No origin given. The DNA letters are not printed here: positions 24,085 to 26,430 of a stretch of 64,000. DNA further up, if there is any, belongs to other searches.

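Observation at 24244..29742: Translationally coupled operon joining a compact eliminase-type glycyl radical enzyme and its activase to a Sip1/raffinose-synthase-like protein and a SAM methyltransferase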

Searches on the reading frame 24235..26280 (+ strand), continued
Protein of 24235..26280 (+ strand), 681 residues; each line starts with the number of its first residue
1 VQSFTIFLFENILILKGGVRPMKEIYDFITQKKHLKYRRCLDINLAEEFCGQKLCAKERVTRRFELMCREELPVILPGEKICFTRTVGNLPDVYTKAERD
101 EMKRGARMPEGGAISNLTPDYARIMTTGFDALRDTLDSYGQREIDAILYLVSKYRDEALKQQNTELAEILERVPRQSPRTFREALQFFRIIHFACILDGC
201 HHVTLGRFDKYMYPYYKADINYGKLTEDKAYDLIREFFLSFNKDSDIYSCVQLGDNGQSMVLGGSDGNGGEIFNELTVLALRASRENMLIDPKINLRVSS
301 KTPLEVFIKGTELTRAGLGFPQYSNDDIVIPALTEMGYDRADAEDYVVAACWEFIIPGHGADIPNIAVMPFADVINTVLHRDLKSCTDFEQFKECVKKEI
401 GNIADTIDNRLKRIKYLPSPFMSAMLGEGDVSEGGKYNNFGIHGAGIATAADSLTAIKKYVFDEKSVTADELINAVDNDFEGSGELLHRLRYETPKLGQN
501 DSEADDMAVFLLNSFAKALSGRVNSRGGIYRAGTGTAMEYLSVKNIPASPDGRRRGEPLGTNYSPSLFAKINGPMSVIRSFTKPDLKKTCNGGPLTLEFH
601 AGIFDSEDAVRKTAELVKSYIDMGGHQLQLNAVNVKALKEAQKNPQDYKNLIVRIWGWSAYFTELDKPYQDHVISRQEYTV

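Call 49: search_protein_families(library=pfam, proteins=[L091:393-2225:+, L091:2293-4197:+, L091:6324-7100:+, L091:13753-15981:+, L091:15984-16991:+, L091:17003-17698:+, L091:17738-20002:+, L091:20016-21158:+, L054:17817-19118:+, L054:12763-14352:+], max_evalue=0.001)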
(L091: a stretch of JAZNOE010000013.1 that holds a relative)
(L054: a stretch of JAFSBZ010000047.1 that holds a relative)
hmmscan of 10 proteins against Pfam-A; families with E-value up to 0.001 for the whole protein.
L091:393-2225:+ (610 aa): 3 families
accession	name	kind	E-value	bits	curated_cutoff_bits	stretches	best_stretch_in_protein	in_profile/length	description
PF07882.17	Fucose_iso_N2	-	7.9e-84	280.2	22.3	1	182-368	1-179/180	L-fucose isomerase, second N-terminal domain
PF07881.17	Fucose_iso_N1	-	8.3e-70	234.4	28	1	10-181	1-169/169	L-fucose isomerase, first N-terminal domain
PF02952.23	Fucose_iso_C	-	8.8e-43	145.8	29.3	1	408-573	2-143/143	L-fucose isomerase, C-terminal domain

L091:2293-4197:+ (634 aa): 0 families

L091:6324-7100:+ (258 aa): 1 family
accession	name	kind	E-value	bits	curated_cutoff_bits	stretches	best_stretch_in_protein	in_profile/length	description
PF16227.11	DUF4886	-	5e-51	173.5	26.7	1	3-226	1-224/242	Domain of unknown function (DUF4886)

L091:13753-15981:+ (742 aa): 4 families
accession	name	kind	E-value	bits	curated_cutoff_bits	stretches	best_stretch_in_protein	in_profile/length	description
PF17389.8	Bac_rhamnosid6H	-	2.6e-71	241.1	24.5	1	325-657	3-338/339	Bacterial alpha-L-rhamnosidase 6 hairpin glycosidase domain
PF08531.16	Bac_rhamnosid_N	-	1.6e-29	103.3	25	1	39-197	8-168/172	Alpha-L-rhamnosidase N-terminal domain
PF05592.18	Bac_rhamnosid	-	1.4e-21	76.7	22.2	1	212-315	5-99/102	Bacterial alpha-L-rhamnosidase concanavalin-like domain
PF17390.7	Bac_rhamnosid_C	-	4.2e-08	33.3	22.1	1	672-734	11-74/78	Bacterial alpha-L-rhamnosidase C-terminal domain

L091:15984-16991:+ (335 aa): 1 family
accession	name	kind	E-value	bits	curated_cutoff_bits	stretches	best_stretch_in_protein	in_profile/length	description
PF00149.33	Metallophos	-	2.8e-09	38.1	21.5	1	35-266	7-190/191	Calcineurin-like phosphoesterase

L091:17003-17698:+ (231 aa): 1 family
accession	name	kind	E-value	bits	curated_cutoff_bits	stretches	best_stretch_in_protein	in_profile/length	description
PF00596.27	Aldolase_II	-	3.7e-51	174.1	22.2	1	8-185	1-182/183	Class II Aldolase and Adducin N-terminal domain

L091:17738-20002:+ (754 aa): 2 families
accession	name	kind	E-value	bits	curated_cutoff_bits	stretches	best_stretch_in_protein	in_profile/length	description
PF17167.11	Glyco_hydro_94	-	2.1e-72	244.6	27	1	296-683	8-420/420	Glycosyl hydrolase 94 superfamily, catalytic domain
PF06165.18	GH94_b-supersand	-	9.1e-34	117.5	23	1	26-258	5-251/251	Glycosyl hydrolase 94, supersandwich domain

L091:20016-21158:+ (380 aa): 1 family
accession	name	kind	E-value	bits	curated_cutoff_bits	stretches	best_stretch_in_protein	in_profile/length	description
PF00144.29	Beta-lactamase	-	1.5e-53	182.5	27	1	16-335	13-308/329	Beta-lactamase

L054:17817-19118:+ (433 aa): 1 family
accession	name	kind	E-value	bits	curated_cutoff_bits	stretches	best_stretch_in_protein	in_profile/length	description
PF03629.24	SASA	-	1.9e-17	64.1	24.8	1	80-315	3-212/226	Carbohydrate esterase, sialic acid-specific acetylesterase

L054:12763-14352:+ (529 aa): 1 family
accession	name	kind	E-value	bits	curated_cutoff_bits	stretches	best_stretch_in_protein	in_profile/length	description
PF22422.2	MGH1-like_GH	-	3.4e-24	86.5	27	1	82-410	25-351/356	Mannosylglycerate hydrolase MGH1-like glycoside hydrolase domain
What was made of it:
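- Some large loci carry fucose or rhamnose genes: GH29, fucose isomerase, a class II aldolase and GH78 (call 49).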

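Call 50: search_protein_families(library=pfam, proteins=[L084:6284-7525:+, L084:7618-8739:+, L084:8767-9972:+, L023:3524-4345:+, L023:6257-7438:+, L063:6253-8016:+, L063:5639-6256:+, L035:6868-7977:+, L035:4741-6831:+, L079:7625-9112:+], max_evalue=0.001)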
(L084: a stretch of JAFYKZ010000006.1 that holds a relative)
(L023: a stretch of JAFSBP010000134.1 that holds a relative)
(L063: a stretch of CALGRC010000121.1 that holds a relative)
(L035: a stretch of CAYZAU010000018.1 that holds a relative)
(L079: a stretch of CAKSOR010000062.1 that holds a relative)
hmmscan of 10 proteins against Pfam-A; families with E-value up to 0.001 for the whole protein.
L084:6284-7525:+ (413 aa): 3 families
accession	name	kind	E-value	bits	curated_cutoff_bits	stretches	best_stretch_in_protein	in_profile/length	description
PF01204.24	Trehalase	-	7.7e-85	286.1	21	1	4-407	88-507/512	Trehalase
PF22422.2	MGH1-like_GH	-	1.8e-29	103.9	27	1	51-384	6-348/356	Mannosylglycerate hydrolase MGH1-like glycoside hydrolase domain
PF03200.22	Glyco_hydro_63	-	2.2e-05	23.9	22.4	1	276-407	344-490/492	Glycosyl hydrolase family 63 C-terminal domain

L084:7618-8739:+ (373 aa): 2 families
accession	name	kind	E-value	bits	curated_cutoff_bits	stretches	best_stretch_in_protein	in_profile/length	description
PF00149.33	Metallophos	-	1e-13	52.6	21.5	1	116-311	2-190/191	Calcineurin-like phosphoesterase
PF12850.12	Metallophos_2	-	2.2e-07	31.4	27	1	116-318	2-125/154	Calcineurin-like phosphoesterase superfamily domain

L084:8767-9972:+ (401 aa): 1 family
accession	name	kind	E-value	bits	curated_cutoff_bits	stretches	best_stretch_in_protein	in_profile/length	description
PF07690.21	MFS_1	-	3e-34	118.9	33.4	1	21-358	2-344/347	Major Facilitator Superfamily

L023:3524-4345:+ (273 aa): 3 families
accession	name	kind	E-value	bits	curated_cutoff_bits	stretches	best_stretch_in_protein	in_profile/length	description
PF08282.18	Hydrolase_3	-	2.2e-61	208.3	20.9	1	7-263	1-254/255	haloacid dehalogenase-like hydrolase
PF05116.19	S6PP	-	2e-11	44.4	20.3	1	152-246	118-219/247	Sucrose-6F-phosphate phosphohydrolase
PF00702.32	Hydrolase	-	2.1e-05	25.4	26.4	1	7-232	4-191/191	haloacid dehalogenase-like hydrolase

L023:6257-7438:+ (393 aa): 3 families
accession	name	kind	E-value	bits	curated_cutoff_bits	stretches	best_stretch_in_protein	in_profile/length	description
PF01546.33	Peptidase_M20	-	2.9e-21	76.8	24.6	1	89-387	2-204/206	Peptidase family M20/M25/M40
PF07687.19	M20_dimer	-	2.4e-20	72.9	21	1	193-292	2-105/107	Peptidase dimerisation domain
PF04389.22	Peptidase_M28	-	4.9e-05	23.6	21.3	1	76-202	4-105/193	Peptidase family M28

L063:6253-8016:+ (587 aa): 2 families
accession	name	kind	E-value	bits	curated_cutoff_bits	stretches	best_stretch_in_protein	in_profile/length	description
PF06580.19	His_kinase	-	2.2e-19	69.9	25.2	1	379-453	5-78/81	Histidine kinase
PF02518.31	HATPase_c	-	7.6e-15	55.8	26.4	1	471-583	5-109/111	Histidine kinase-, DNA gyrase B-, and HSP90-like ATPase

L063:5639-6256:+ (205 aa): 2 families
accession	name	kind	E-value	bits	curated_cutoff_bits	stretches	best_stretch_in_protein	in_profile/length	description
PF12833.13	HTH_18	-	1.2e-22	80.5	33.6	1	119-196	2-79/80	Helix-turn-helix domain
PF00165.29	HTH_AraC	-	5.4e-16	58.7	26.6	2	159-195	6-41/42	Bacterial regulatory helix-turn-helix proteins, AraC family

L035:6868-7977:+ (369 aa): 2 families
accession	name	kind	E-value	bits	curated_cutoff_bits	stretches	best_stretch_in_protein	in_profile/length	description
PF07470.19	Glyco_hydro_88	-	7.6e-89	298.6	26.6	1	23-366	12-351/352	Glycosyl Hydrolase Family 88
PF03663.20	Glyco_hydro_76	-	6.7e-05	23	25.9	1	35-71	214-250/366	Glycosyl hydrolase family 76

L035:4741-6831:+ (696 aa): 3 families
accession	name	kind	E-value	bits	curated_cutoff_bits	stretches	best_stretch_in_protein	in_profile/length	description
PF01915.27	Glyco_hydro_3_C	-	5e-44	151.1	31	1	326-560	1-200/200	Glycosyl hydrolase family 3 C-terminal domain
PF00933.27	Glyco_hydro_3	-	5.8e-39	134.8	27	1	74-294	79-315/316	Glycosyl hydrolase family 3 N terminal domain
PF14310.12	Fn3-like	-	5e-23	81.5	25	1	598-668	1-71/71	Fibronectin type III-like domain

L079:7625-9112:+ (495 aa): 1 family
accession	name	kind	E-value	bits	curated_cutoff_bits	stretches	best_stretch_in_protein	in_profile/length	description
PF01547.30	SBP_bac_1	-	6.2e-05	23.6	26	1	120-381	24-280/307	Bacterial extracellular solute-binding protein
